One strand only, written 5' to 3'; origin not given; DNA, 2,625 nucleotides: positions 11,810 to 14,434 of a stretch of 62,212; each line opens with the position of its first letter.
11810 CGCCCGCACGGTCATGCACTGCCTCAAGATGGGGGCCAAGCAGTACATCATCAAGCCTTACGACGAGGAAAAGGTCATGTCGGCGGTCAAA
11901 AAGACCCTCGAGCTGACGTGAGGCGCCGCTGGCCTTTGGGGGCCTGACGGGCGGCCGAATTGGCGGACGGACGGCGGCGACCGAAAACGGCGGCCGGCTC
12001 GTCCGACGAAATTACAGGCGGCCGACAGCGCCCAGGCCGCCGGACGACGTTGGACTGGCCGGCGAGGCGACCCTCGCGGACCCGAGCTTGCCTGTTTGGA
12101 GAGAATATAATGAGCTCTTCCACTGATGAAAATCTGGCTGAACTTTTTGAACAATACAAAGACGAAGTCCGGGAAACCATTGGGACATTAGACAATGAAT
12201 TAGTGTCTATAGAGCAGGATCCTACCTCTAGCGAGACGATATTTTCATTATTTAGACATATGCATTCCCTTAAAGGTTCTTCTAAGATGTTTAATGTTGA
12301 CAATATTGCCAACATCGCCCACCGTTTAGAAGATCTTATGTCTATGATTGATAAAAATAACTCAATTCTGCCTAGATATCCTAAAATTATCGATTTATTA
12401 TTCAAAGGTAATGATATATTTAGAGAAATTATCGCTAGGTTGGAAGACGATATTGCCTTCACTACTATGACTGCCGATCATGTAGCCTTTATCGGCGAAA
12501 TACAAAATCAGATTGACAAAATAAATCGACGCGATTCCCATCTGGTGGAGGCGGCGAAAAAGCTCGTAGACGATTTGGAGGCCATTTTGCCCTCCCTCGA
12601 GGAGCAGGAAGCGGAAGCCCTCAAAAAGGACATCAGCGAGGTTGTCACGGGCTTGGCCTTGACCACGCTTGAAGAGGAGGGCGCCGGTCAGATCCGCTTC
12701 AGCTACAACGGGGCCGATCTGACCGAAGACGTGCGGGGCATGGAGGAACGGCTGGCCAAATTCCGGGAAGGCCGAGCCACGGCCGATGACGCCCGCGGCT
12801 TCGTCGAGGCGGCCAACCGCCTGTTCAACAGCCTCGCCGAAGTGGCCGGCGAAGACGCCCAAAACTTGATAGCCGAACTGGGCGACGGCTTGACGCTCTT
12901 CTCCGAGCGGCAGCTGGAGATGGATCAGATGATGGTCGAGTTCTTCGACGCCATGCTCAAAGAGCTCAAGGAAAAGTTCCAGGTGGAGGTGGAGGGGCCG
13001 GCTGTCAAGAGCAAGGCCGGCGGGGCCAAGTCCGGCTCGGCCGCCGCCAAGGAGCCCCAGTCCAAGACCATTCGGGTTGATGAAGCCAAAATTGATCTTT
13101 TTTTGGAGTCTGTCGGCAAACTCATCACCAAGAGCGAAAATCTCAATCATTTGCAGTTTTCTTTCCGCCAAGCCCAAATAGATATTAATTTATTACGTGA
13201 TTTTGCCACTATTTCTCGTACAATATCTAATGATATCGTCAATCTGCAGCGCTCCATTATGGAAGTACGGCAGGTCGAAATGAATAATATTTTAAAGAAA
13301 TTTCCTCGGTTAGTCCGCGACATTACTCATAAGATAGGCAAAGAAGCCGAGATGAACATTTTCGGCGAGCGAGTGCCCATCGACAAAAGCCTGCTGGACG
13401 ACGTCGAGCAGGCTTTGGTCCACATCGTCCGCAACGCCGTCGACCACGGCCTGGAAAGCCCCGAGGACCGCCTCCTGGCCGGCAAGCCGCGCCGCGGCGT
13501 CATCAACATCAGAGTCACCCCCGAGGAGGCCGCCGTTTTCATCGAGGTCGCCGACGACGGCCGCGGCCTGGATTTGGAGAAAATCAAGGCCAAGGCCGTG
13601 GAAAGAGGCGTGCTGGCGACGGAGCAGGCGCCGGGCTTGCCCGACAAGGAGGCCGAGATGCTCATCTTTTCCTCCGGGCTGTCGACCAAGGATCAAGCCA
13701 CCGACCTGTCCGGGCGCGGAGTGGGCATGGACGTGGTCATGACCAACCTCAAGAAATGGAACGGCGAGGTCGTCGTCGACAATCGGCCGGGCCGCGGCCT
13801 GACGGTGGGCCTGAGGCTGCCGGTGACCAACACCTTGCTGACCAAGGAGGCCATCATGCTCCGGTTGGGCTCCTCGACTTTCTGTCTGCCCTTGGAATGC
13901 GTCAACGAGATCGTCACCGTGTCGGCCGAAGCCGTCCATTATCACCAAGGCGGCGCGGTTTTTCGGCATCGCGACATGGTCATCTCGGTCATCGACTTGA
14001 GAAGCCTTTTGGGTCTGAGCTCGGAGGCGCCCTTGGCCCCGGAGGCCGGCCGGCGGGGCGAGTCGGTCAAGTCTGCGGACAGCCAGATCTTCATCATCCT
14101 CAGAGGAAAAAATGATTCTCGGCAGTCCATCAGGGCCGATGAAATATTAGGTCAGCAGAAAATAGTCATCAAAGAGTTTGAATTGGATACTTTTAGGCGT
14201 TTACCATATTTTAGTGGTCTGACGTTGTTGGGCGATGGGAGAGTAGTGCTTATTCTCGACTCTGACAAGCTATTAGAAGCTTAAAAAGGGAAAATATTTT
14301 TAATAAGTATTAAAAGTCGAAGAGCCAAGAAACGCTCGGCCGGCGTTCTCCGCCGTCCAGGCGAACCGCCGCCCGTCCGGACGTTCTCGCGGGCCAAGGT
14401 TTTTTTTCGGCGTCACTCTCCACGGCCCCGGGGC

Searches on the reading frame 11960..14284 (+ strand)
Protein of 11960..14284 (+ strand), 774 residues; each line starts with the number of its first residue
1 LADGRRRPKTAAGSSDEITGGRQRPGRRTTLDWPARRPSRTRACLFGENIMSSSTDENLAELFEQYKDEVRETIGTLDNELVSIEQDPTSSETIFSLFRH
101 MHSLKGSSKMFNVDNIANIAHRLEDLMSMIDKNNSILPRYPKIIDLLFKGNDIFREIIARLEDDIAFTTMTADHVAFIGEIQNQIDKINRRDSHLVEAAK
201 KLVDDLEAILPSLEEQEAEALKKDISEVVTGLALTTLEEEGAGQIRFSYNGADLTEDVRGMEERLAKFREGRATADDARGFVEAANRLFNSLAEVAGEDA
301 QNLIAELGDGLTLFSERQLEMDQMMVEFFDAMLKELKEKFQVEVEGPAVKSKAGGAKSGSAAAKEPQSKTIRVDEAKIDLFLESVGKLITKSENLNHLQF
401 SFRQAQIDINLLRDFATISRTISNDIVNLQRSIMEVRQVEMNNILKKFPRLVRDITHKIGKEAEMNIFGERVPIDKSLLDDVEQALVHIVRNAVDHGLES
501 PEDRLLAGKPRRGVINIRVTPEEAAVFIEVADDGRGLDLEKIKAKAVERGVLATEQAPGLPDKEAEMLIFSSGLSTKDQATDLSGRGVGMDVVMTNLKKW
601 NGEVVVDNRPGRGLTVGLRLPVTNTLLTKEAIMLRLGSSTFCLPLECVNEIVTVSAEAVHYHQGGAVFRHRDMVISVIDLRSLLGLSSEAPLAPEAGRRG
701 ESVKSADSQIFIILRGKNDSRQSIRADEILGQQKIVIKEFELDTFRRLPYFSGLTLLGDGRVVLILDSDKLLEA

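Call 65: search_protein_families(library=pfam, proteins=[window:11960-14284:+], max_evalue=0.0001)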
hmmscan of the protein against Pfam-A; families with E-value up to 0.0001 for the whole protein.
window:11960-14284:+ (774 aa): 5 families
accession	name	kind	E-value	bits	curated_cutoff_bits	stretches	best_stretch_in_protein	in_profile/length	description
PF01584.24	CheW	-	2.8e-23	82.5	23.5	1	631-773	2-135/138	CheW-like domain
PF02518.31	HATPase_c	-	9.6e-16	58.6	26.4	1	483-623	3-110/111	Histidine kinase-, DNA gyrase B-, and HSP90-like ATPase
PF01627.28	Hpt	-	1.9e-12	47.7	24.6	1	61-135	1-63/84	Hpt domain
PF02895.20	H-kinase_dim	-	3.2e-05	24.7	23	1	368-436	1-68/68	Signal transducing histidine kinase, homodimeric domain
PF13581.12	HATPase_c_2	-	6.3e-05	23.4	27.4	0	469-587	19-101/127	Histidine kinase-like ATPase domain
